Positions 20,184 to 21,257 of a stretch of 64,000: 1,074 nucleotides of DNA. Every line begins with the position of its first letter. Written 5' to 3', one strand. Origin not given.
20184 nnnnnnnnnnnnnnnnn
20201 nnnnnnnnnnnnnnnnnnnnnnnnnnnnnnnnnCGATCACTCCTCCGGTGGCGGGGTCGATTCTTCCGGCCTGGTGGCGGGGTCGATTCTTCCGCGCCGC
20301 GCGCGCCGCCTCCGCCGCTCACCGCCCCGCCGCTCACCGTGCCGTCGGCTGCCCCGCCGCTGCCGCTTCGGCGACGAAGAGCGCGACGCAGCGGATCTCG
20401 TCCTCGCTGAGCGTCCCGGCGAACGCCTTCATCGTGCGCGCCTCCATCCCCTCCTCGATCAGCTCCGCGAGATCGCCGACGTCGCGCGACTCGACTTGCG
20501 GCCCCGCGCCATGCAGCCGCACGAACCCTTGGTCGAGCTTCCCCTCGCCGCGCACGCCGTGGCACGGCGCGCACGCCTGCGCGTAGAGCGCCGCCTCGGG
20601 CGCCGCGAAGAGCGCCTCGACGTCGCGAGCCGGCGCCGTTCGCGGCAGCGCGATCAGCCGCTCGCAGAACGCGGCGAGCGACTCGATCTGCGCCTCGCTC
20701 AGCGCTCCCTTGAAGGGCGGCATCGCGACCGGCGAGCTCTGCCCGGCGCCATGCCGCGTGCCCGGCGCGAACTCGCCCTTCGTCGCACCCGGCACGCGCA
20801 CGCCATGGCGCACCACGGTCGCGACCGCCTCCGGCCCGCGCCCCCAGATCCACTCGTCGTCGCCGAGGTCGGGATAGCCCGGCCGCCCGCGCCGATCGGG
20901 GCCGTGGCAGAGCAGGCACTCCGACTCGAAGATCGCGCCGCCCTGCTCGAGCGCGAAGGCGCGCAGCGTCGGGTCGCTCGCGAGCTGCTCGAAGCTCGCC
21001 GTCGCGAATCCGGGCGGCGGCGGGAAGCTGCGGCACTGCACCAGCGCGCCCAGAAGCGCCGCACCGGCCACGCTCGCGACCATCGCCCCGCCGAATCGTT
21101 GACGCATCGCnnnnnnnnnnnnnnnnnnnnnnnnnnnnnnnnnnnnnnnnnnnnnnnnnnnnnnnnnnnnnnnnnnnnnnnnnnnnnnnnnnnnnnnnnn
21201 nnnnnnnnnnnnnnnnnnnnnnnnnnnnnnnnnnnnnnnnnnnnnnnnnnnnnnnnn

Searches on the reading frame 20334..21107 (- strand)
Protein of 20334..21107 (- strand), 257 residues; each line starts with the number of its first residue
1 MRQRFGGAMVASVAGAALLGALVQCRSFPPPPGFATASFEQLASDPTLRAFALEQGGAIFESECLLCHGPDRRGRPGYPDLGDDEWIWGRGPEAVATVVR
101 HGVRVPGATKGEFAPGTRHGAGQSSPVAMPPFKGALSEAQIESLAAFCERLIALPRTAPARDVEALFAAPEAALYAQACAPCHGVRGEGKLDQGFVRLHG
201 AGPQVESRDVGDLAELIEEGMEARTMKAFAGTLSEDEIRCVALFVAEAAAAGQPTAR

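Call 10: search_protein_families(library=pfam, proteins=[window:20334-21107:-], max_evalue=0.001)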
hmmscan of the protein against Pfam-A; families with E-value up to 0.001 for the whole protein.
window:20334-21107:- (257 aa): 2 families
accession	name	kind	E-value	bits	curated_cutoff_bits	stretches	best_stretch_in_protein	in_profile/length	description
PF13442.11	Cytochrome_CBB3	-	8.3e-21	74.5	27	2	53-147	3-67/68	Cytochrome C oxidase, cbb3-type, subunit III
PF00034.26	Cytochrom_C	-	2.6e-13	51.5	21.3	2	54-147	2-85/90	Cytochrome c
